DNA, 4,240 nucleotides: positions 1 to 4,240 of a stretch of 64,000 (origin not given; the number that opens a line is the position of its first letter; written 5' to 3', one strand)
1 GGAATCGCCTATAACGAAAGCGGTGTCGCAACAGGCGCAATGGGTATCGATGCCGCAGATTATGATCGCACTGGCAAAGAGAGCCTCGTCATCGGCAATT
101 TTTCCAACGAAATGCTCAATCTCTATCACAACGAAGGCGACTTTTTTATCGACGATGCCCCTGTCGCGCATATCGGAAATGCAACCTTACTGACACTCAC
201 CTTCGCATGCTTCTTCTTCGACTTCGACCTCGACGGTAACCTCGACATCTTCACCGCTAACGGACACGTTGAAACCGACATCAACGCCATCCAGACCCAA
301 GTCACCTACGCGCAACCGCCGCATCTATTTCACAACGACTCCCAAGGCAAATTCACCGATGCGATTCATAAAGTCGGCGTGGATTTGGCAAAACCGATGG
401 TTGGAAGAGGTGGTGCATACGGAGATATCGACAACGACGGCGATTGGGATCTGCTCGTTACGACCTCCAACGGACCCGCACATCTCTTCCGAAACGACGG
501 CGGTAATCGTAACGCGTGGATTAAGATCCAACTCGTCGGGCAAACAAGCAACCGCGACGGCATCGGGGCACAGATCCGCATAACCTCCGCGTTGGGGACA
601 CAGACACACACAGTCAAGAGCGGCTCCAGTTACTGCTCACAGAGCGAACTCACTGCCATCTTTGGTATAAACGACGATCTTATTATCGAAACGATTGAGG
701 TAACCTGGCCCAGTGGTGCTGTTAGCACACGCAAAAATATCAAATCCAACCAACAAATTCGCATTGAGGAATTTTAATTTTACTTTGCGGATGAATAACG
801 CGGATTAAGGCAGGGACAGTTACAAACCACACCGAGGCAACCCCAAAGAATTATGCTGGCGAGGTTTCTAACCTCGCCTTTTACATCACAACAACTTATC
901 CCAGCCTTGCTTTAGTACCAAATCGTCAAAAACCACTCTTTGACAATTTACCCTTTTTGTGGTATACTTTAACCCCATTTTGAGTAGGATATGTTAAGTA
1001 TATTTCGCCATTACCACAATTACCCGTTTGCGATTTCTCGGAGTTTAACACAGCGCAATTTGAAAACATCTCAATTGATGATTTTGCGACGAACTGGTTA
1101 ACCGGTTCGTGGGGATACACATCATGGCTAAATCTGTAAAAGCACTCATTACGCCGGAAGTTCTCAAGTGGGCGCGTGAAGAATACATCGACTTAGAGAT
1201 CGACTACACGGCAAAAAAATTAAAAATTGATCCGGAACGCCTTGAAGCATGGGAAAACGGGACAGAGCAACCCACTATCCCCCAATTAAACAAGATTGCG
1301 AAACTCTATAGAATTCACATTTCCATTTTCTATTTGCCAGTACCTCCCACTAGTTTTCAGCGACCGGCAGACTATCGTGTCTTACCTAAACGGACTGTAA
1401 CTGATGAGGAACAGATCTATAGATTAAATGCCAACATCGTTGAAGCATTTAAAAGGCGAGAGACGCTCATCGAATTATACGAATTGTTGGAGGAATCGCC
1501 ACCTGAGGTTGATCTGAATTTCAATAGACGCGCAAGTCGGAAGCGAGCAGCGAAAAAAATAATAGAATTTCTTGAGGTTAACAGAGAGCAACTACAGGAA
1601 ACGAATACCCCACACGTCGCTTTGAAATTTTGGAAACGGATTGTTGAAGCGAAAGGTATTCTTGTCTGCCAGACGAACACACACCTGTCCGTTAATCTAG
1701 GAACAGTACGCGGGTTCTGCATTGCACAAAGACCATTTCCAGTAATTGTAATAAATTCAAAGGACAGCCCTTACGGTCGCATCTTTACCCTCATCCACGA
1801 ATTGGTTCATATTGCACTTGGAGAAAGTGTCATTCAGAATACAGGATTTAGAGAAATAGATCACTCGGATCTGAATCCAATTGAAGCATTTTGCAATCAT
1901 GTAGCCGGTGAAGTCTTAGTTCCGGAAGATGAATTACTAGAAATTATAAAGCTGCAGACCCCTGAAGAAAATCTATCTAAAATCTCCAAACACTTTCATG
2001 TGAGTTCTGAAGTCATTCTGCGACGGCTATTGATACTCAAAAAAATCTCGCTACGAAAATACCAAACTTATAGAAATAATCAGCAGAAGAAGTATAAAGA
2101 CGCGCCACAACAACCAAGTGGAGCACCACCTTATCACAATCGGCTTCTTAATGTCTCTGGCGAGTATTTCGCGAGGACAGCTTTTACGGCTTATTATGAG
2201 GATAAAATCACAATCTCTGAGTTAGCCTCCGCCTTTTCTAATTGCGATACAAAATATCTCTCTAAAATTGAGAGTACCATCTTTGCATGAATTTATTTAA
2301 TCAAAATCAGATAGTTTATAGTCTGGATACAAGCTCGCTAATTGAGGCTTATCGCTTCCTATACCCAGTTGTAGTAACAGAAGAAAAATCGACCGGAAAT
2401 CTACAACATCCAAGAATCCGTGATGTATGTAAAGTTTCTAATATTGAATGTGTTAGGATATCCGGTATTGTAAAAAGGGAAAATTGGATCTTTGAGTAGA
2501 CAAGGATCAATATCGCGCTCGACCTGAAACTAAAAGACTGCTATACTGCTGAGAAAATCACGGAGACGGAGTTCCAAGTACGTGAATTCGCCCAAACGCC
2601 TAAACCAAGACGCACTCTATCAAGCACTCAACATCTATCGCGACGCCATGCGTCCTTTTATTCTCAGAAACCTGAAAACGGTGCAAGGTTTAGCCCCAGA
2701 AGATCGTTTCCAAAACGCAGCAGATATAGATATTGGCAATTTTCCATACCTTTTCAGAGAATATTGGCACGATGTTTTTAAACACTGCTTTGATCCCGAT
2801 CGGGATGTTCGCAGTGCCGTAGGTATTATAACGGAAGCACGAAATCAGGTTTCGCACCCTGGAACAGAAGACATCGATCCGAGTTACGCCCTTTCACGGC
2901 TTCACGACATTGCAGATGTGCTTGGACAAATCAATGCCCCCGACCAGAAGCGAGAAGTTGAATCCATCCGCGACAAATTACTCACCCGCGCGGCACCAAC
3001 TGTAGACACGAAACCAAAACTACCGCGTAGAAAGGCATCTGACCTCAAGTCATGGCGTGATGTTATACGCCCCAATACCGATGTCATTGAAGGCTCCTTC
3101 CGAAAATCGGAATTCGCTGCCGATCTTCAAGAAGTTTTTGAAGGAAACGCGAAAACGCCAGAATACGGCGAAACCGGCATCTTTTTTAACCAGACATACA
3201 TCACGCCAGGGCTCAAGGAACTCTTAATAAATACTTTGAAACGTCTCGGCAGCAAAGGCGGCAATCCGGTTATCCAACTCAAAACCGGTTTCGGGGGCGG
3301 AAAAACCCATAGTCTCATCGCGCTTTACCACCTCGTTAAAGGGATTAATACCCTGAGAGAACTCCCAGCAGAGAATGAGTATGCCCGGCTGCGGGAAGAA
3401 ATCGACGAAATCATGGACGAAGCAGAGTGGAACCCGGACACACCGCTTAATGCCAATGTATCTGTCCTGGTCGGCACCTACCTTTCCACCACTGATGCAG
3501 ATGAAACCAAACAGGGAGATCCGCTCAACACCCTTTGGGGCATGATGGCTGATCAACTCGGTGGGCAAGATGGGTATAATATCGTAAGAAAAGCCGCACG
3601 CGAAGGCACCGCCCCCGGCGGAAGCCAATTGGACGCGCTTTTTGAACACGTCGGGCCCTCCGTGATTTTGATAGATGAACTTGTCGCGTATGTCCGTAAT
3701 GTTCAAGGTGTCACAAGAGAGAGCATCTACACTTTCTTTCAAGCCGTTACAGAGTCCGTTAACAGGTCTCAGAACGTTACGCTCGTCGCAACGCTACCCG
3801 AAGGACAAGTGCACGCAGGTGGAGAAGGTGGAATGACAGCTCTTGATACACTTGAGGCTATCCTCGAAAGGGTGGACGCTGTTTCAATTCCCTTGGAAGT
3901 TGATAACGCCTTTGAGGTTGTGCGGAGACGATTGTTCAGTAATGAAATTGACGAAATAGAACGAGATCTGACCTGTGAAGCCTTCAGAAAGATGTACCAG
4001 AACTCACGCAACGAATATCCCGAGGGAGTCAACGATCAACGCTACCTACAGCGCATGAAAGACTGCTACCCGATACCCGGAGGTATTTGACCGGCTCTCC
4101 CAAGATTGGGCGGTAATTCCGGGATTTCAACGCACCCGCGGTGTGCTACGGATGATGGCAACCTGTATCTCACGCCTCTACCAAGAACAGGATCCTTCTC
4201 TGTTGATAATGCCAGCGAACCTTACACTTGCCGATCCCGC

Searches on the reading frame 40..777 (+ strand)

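Call 78: search_protein_families(library=pfam, proteins=[window:40-777:+], max_evalue=0.00001)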
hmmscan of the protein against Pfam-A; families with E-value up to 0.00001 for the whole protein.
window:40-777:+ (245 aa): 2 families
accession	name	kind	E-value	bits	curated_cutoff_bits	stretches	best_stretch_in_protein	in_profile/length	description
PF07593.17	UnbV_ASPIC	-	5.7e-18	65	23.4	1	174-240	1-67/68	ASPIC and UnbV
PF13517.12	FG-GAP_3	-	1.3e-10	42.1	26.9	0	91-140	15-61/61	FG-GAP-like repeat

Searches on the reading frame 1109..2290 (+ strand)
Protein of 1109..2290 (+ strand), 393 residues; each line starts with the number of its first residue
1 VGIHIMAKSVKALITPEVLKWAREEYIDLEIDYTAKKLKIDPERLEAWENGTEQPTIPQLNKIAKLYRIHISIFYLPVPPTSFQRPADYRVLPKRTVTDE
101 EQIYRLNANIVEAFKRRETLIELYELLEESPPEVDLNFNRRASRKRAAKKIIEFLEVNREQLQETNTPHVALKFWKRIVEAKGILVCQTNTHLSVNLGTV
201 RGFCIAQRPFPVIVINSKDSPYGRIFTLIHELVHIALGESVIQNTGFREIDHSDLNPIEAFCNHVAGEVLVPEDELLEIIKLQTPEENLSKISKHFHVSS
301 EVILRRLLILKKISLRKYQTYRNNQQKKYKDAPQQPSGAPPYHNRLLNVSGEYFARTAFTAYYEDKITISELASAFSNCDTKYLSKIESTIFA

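Call 78: search_protein_families(library=pfam, proteins=[window:1109-2290:+], max_evalue=0.00001)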
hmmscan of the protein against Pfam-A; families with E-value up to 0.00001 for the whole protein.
window:1109-2290:+ (393 aa): 2 families
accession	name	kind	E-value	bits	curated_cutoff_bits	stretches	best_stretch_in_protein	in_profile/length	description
PF06114.19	Peptidase_M78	-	1.5e-17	64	22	1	193-307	11-122/123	IrrE N-terminal-like domain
PF01381.28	HTH_3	-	1.1e-06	29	23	0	32-73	13-54/55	Helix-turn-helix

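Call 100: find_encoding_contigs(protein=window:1109-2290:+, flank=10000, max_places=3)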
Protein window:1109-2290:+ (393 aa): no gene with exactly this product is on record in the collection.

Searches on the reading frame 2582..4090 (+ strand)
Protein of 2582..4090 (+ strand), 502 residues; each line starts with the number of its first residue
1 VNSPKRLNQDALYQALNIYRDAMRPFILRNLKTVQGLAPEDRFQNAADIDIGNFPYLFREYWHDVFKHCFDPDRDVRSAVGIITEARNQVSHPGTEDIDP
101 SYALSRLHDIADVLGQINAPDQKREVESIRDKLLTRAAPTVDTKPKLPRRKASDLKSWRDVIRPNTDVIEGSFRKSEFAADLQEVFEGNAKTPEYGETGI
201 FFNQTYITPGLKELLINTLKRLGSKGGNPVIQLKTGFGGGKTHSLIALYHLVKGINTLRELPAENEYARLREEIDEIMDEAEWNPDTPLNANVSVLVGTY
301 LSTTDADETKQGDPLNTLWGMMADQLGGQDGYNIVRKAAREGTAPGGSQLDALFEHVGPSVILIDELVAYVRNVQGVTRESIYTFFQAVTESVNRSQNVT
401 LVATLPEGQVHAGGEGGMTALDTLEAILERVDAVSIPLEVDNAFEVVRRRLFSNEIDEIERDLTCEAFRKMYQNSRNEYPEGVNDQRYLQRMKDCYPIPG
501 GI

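Call 78: search_protein_families(library=pfam, proteins=[window:2582-4090:+], max_evalue=0.00001)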
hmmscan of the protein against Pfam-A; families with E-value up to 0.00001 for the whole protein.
window:2582-4090:+ (502 aa): 1 family
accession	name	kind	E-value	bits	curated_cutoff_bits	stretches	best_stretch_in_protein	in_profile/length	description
PF04465.17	DUF499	-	1.6e-15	56.5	23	1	314-475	49-217/1024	Protein of unknown function (DUF499)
